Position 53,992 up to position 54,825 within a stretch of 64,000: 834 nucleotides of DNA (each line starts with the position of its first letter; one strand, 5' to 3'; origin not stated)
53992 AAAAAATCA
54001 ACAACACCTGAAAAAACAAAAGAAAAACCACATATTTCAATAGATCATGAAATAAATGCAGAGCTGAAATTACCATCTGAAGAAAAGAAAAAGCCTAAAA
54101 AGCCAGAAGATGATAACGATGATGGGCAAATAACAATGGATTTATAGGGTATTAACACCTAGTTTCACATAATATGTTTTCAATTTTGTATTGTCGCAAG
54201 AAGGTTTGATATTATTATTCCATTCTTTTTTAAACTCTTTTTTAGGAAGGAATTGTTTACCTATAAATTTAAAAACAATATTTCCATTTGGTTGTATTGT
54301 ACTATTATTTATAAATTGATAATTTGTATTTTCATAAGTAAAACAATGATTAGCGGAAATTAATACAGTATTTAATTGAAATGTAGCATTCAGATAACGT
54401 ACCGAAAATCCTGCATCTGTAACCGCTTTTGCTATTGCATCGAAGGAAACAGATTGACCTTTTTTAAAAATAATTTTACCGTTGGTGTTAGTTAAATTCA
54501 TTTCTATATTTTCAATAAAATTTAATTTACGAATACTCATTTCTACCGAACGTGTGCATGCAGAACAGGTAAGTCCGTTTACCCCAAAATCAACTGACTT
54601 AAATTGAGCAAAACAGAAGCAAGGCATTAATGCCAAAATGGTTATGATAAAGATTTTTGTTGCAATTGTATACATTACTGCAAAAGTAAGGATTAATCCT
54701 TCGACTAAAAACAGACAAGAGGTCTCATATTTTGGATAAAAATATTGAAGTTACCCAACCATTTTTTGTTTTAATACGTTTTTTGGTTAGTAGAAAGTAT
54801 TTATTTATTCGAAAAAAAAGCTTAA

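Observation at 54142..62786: Duplicated MbnP/MbnH-type modules with unusual partners: candidate undescribed Bacteroidota metal (copper?) acquisition or maturation system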

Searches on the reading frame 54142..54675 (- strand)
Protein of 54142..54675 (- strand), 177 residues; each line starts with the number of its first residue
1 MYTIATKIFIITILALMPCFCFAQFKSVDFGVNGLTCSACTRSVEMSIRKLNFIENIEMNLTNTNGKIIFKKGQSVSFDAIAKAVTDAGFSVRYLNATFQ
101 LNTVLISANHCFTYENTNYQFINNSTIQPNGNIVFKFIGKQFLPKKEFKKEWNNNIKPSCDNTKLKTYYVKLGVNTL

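Call 3: search_protein_families(library=pfam, proteins=[window:54142-54675:-], max_evalue=0.01)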
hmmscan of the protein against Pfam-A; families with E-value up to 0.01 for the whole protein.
window:54142-54675:- (177 aa): 1 family
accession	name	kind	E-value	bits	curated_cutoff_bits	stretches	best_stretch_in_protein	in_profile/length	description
PF00403.32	HMA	-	1.4e-07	32.2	24.8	1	32-90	4-61/62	Heavy-metal-associated domain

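Call 4: search_protein_families(library=ncbifam, proteins=[window:54142-54675:-], max_evalue=0.01)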
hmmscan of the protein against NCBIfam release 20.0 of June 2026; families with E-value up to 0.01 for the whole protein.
window:54142-54675:- (177 aa): 12 families
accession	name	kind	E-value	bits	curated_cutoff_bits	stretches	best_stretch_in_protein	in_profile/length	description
NF033795.1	chaper_CopZ_Bs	exception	6.6e-11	42.2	91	1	31-92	5-65/66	copper chaperone CopZ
NF033794.2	chaper_CopZ_Eh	exception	8.3e-10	38.7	95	1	30-91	4-64/68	copper chaperone CopZ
NF033556.1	MerTP_fusion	equivalog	8.4e-09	35.3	180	1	24-92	118-185/186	mercuric transport protein MerTP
TIGR00003.1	TIGR00003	subfamily_domain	2.7e-08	33.9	62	1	28-92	2-65/66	copper ion binding protein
TIGR02052.1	MerP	equivalog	5.8e-07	29.9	92.55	1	10-90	7-86/92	mercury resistance system periplasmic binding protein MerP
NF047957.1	CopZ_AFE_1862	equivalog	9.8e-07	29.1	85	1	31-92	4-61/62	CopZ family metallochaperone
NF033775.1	P_type_ZntA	exception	1.4e-06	26.9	1240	1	28-102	50-121/732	Zn(II)/Cd(II)/Pb(II) translocating P-type ATPase ZntA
NF041115.1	UxxU_metal_bind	equivalog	2.7e-06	27.4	95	1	25-94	3-71/74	metal-binding (seleno)protein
NF008262.1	PRK11033.1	equivalog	8.3e-06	24.5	1005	1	27-100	42-112/731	zinc/cadmium/mercury/lead-transporting ATPase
NF033781.1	chaper_CopP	exception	1.8e-05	24.8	112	1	29-92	3-64/65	copper-binding metallochaperone CopP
NF045683.1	MerT_CopZ_Se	exception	8.3e-05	22.2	375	1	24-92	160-227/235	MerT/CopZ fusion-like heavy metal transport selenoprotein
NF010311.1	PRK13748.1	subfamily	8.8e-05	21.5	600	1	30-103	3-74/560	mercury(II) reductase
